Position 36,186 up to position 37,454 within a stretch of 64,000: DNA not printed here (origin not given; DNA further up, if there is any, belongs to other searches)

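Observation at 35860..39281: Envelope module A: OM barrel + DUF3300 + DUF2950 + Gly-zipper protein, one of two paralogous modules in the window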

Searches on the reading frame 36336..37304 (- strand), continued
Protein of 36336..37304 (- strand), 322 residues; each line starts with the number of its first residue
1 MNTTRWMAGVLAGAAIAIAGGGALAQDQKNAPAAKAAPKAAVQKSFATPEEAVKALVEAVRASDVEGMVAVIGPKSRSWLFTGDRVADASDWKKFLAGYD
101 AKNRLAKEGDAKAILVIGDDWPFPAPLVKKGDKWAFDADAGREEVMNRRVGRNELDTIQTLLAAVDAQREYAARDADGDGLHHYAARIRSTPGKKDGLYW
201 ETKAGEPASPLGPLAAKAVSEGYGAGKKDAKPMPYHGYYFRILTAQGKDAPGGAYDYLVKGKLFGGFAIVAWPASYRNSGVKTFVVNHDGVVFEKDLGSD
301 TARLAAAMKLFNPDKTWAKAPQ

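Call 96: search_dna_similar(query=window:36336-37304:-, collection=plasmids, mode=protein, max_rows=40, rows=spread)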
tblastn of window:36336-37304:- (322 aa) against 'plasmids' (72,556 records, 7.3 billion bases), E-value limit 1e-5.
Records with a match: 211; places in all: 257; records where one place covers at least 80% of the query: 152.
Best place of each record, by identity: <60% 211.
By first word of the organism name: Sinorhizobium 130; Rhizobium 36; Paraburkholderia 9; Caballeronia 7; Cupriavidus 7; Ensifer 5; Pararhizobium 2; Phyllobacterium 2; Klebsiella 2; Rhodobacter 1; and 10 more.
By predicted mobility (MOB-suite, as given by PLSDB): conjugative 90; non-mobilizable 66; mobilizable 55.
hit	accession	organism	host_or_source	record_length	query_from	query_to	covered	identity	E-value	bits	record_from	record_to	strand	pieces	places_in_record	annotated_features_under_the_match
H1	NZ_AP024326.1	Caballeronia sp. NK8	-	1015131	43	322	87%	45.3%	1e-67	236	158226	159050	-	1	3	record has no annotation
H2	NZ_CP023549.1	Rhodobacter sp. CZR27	cell culture,paddy soil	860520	46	317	84%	46.2%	2e-69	241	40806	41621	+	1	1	DUF2950 domain-containing protein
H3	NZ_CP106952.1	Eleftheria terrae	soil sample,soil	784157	42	321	87%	43.1%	3e-59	212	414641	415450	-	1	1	DUF2950 domain-containing protein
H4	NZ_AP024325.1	Caballeronia sp. NK8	-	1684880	43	319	86%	42.7%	1e-65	230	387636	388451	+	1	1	none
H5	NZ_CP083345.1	Ensifer adhaerens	cell culture,soil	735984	45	321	86%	42.3%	5e-60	214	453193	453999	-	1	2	DUF2950 domain-containing protein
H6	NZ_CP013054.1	Sinorhizobium americanum CCGM7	Phaseolus vulgaris,root nodules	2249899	46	318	85%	42.5%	1e-61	218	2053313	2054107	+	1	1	none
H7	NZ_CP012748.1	Paraburkholderia caribensis MBA4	soil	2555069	43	318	86%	41.8%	1e-54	198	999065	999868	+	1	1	none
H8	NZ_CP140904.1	Sinorhizobium medicae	Medicago lupulina,whole organism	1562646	46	321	86%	41.5%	7e-53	193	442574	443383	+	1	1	none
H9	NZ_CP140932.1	Sinorhizobium medicae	Medicago lupulina,whole organism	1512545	46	321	86%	41.3%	6e-52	191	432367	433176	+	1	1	none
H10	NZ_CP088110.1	Sinorhizobium medicae WSM1115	cell culture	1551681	46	321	86%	41.3%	7e-52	190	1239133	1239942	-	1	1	none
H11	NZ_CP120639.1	Rhizobium sp. 32-5/1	Vicia cracca,cell cilture,root nodule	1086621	46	317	84%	41.9%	1e-55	201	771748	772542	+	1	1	record has no annotation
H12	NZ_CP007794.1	Azospirillum argentinense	Triticum aestivum L.,Root,wheat ...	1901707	43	317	85%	41.3%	8e-52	190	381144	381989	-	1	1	record has no annotation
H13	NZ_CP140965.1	Sinorhizobium medicae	Medicago lupulina,whole organism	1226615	46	318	85%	41.5%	1e-61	219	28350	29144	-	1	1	record has no annotation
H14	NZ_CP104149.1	Sinorhizobium medicae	Trigonella foenum-graecum,cell culture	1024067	46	318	85%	41.5%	2e-61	218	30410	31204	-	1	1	record has no annotation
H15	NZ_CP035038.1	Sinorhizobium fredii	single cell,soil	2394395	46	317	84%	41.6%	2e-57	206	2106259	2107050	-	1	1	none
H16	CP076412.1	Ralstonia wenshanensis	soil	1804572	42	320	87%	40.3%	1e-63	225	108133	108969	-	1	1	DUF2950 domain-containing protein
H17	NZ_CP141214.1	Sinorhizobium meliloti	alfalfa,Isolate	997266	45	318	85%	40.6%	2e-58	209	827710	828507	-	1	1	DUF2950 domain-containing protein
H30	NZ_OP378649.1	Klebsiella pneumoniae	-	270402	43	314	84%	35.2%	5e-38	150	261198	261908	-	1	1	DUF2950 family protein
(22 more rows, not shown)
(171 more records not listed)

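Call 97: get_annotated_region(hit=H30, flank=7000)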
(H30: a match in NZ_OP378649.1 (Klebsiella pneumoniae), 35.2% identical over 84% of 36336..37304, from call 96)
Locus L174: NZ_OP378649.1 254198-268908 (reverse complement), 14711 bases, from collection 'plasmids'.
description: Klebsiella pneumoniae strain KLP00155 plasmid pKLP00155_3, complete sequence
organism: Klebsiella pneumoniae (NCBI taxid 573)
taxonomy: Bacteria; Pseudomonadota; Gammaproteobacteria; Enterobacterales; Enterobacteriaceae; Klebsiella; Klebsiella pneumoniae
host: -; source: -; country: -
typing (MOB-suite, as given by PLSDB): non-mobilizable
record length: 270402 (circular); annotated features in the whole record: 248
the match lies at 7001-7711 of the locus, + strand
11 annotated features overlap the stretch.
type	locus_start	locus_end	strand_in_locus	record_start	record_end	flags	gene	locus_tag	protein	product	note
CDS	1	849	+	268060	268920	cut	speE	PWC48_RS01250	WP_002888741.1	polyamine aminopropyltransferase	-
CDS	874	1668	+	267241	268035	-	speD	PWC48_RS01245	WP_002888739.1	adenosylmethionine decarboxylase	GO:0008295 - spermidine biosynthetic process [Evidence IEA]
CDS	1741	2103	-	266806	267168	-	yacL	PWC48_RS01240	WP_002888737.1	protein YacL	-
CDS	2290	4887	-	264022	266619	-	acnB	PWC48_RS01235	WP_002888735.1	bifunctional aconitate hydratase 2/2-methylisocitrate dehydratase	GO:0006099 - tricarboxylic acid cycle [Evidence IEA]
CDS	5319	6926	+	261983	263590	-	-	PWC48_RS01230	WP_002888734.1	DUF3300 domain-containing protein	-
CDS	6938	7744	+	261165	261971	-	-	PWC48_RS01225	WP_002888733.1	DUF2950 family protein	-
CDS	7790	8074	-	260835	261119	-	-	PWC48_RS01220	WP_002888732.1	hypothetical protein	-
CDS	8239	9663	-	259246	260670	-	lpdA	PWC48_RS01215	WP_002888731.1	dihydrolipoyl dehydrogenase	GO:0045454 - cell redox homeostasis [Evidence IEA]; GO:0051068 - dihydrolipoamide metabolic process [Evidence IEA]; ...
CDS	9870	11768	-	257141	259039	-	aceF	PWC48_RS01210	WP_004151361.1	pyruvate dehydrogenase complex dihydrolipoyllysine-residue acetyltransferase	GO:0006096 - glycolytic process [Evidence IEA]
CDS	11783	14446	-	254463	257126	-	aceE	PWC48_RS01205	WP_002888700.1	pyruvate dehydrogenase (acetyl-transferring), homodimeric type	GO:0006086 - acetyl-CoA biosynthetic process from pyruvate [Evidence IEA]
CDS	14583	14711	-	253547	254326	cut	pdhR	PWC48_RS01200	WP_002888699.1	pyruvate dehydrogenase complex transcriptional repressor PdhR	-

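Call 98: get_annotated_region(hit=H17, flank=7000)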
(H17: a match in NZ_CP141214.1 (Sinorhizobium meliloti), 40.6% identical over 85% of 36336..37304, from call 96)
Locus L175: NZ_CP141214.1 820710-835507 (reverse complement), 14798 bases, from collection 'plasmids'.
description: Sinorhizobium meliloti strain LMB1 plasmid pB, complete sequence
organism: Sinorhizobium meliloti (NCBI taxid 382)
taxonomy: Bacteria; Pseudomonadota; Alphaproteobacteria; Hyphomicrobiales; Rhizobiaceae; Sinorhizobium; Sinorhizobium meliloti
host: -; source: alfalfa,Isolate; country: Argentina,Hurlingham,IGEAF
typing (MOB-suite, as given by PLSDB): conjugative; relaxase MOBQ; mating-pair formation MPF_T
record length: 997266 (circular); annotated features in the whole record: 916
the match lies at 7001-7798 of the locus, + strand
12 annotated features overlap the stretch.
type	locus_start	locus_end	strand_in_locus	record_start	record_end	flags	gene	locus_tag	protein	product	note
CDS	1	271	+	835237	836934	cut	-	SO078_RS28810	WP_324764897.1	SulP family inorganic anion transporter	-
CDS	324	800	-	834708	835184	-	-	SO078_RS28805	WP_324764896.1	histidine kinase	-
CDS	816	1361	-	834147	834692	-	-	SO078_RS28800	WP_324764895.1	CYTH domain-containing protein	-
CDS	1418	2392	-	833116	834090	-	arcC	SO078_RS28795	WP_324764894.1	carbamate kinase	GO:0006520 - amino acid metabolic process [Evidence IEA]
CDS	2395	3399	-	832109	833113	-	-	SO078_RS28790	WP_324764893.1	ornithine carbamoyltransferase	GO:0006520 - amino acid metabolic process [Evidence IEA]; GO:0006591 - ornithine metabolic process [Evidence IEA]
CDS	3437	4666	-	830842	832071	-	arcA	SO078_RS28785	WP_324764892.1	arginine deiminase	GO:0019546 - arginine deiminase pathway [Evidence IEA]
CDS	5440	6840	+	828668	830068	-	-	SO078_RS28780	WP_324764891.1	DUF3300 domain-containing protein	-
CDS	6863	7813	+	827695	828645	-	-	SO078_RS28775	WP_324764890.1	DUF2950 domain-containing protein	-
CDS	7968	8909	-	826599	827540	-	-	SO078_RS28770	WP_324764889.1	amino acid ABC transporter substrate-binding protein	-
CDS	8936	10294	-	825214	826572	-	potE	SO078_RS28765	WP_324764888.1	putrescine-ornithine antiporter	GO:0015822 - ornithine transport [Evidence IEA]; GO:0015847 - putrescine transport [Evidence IEA]; GO:0055085 - ...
CDS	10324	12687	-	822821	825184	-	speC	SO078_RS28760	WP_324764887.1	ornithine decarboxylase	-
CDS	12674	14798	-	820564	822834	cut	-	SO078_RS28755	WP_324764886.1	arginine/lysine/ornithine decarboxylase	-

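Call 99: get_annotated_region(hit=H16, flank=7000)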
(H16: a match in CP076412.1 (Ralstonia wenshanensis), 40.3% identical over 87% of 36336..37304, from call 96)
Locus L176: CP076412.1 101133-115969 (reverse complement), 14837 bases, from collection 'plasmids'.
description: Ralstonia wenshanensis strain 56D2 plasmid p56D2, complete sequence
organism: Ralstonia wenshanensis (NCBI taxid 2842456)
taxonomy: Bacteria; Pseudomonadota; Betaproteobacteria; Burkholderiales; Burkholderiaceae; Ralstonia; Ralstonia wenshanensis
host: -; source: soil; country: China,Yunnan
typing (MOB-suite, as given by PLSDB): non-mobilizable
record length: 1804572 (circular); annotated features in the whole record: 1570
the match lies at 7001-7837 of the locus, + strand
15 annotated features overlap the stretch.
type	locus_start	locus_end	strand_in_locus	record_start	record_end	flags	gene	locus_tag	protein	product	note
CDS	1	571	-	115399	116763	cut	-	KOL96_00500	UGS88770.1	MBL fold metallo-hydrolase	-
CDS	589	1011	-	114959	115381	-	-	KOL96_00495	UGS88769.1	Hsp20/alpha crystallin family protein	-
CDS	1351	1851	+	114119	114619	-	-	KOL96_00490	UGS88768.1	lecithin retinol acyltransferase family protein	-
CDS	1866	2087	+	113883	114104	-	-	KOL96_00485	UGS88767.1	hypothetical protein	-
CDS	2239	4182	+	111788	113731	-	ftsH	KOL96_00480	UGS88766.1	ATP-dependent zinc metalloprotease FtsH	-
CDS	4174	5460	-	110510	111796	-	-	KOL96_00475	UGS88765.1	erythromycin esterase family protein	-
CDS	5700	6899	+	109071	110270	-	-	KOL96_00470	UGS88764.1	DUF3300 domain-containing protein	-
CDS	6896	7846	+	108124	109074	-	-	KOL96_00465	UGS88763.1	DUF2950 domain-containing protein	-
CDS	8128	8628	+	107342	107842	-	-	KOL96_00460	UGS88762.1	hypothetical protein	-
CDS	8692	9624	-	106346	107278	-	-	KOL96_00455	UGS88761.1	1-phosphofructokinase family hexose kinase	-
CDS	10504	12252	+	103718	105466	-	-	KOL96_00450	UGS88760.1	MASE4 domain-containing protein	-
CDS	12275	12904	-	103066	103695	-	-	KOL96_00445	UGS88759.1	response regulator transcription factor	-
CDS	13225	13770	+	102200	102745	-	-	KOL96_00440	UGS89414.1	Hsp20/alpha crystallin family protein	-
CDS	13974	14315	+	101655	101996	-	-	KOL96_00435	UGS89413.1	HPF/RaiA family ribosome-associated protein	-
CDS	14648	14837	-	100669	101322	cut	-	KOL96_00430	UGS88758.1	hypothetical protein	-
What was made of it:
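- The same pair occurs in Sinorhizobium, Ralstonia and Klebsiella (calls 96-99). Neighbours in Sinorhizobium, Klebsiella and Ralstonia are metabolic or general stress genes (calls 97-99).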

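Call 105: search_protein_families(library=pfam, proteins=[L073:1649-2209:-, L068:11538-12125:+, L043:2882-3439:-, L016:11863-12438:+, L059:7511-8074:+, L075:7914-8507:+, L068:14978-15442:+, L059:11454-11726:+, L066:8048-8542:+, L062:12081-12698:+], max_evalue=0.01)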
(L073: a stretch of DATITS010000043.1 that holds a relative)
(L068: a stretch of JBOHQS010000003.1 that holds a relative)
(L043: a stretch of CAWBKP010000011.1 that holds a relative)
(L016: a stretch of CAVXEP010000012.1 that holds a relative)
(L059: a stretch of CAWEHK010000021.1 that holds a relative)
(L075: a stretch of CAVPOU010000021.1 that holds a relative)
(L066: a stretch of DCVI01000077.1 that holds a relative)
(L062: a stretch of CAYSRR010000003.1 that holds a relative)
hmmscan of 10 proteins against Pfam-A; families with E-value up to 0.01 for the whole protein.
L073:1649-2209:- (186 aa): 1 family
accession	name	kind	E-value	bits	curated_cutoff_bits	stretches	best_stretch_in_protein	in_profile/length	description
PF04366.17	Ysc84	-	2e-09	37.7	25.1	1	100-182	3-86/127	Las17-binding protein actin regulator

L068:11538-12125:+ (195 aa): 1 family
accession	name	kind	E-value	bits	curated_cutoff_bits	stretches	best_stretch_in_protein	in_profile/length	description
PF04366.17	Ysc84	-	9e-08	32.4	25.1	1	109-192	3-87/127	Las17-binding protein actin regulator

L043:2882-3439:- (185 aa): 1 family
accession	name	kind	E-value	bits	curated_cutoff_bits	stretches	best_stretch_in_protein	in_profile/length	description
PF04366.17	Ysc84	-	2.4e-06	27.7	25.1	1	98-181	2-86/127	Las17-binding protein actin regulator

L016:11863-12438:+ (191 aa): 1 family
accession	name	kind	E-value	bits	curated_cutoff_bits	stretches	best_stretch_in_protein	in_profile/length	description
PF04366.17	Ysc84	-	2e-06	28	25.1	1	105-187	3-86/127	Las17-binding protein actin regulator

L059:7511-8074:+ (187 aa): 2 families
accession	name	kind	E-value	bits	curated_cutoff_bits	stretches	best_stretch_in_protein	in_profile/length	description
PF04366.17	Ysc84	-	2.8e-15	56.6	25.1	1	99-183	2-87/127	Las17-binding protein actin regulator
PF06577.17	EipA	-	0.00048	20.4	30.8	1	70-184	46-154/160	Envelope integrity protein A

L075:7914-8507:+ (197 aa): 1 family
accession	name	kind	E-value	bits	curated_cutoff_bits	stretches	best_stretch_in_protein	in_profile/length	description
PF04366.17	Ysc84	-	4.1e-07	30.2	25.1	1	109-197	3-92/127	Las17-binding protein actin regulator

L068:14978-15442:+ (154 aa): 1 family
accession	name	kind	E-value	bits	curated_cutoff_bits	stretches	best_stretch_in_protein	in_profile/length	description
PF04366.17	Ysc84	-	2.9e-33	114.7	25.1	1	30-150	2-126/127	Las17-binding protein actin regulator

L059:11454-11726:+ (90 aa): 3 families
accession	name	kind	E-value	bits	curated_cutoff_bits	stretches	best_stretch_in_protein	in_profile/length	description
PF13436.11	Gly-zipper_OmpA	-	1e-06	28.9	27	1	28-69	3-44/44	Glycine-zipper domain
PF13441.11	Gly-zipper_YMGG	-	1.2e-06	28.6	28.9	1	27-70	1-44/45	YMGG-like Gly-zipper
PF13488.11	Gly-zipper_Omp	-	5.9e-06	26.6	25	1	32-74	2-44/46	Glycine zipper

L066:8048-8542:+ (164 aa): 3 families
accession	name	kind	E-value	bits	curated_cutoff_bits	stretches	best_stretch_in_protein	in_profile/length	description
PF13488.11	Gly-zipper_Omp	-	4.4e-06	27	25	1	85-117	2-34/46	Glycine zipper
PF13436.11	Gly-zipper_OmpA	-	2.7e-05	24.3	27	1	81-117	3-39/44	Glycine-zipper domain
PF13441.11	Gly-zipper_YMGG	-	0.00011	22.2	28.9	1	81-117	2-38/45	YMGG-like Gly-zipper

L062:12081-12698:+ (205 aa): 0 families
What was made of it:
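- On SYLF / Ysc84 domain (PF04366): Homologues beside the pair score 27.7-114.7 bits (call 105).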
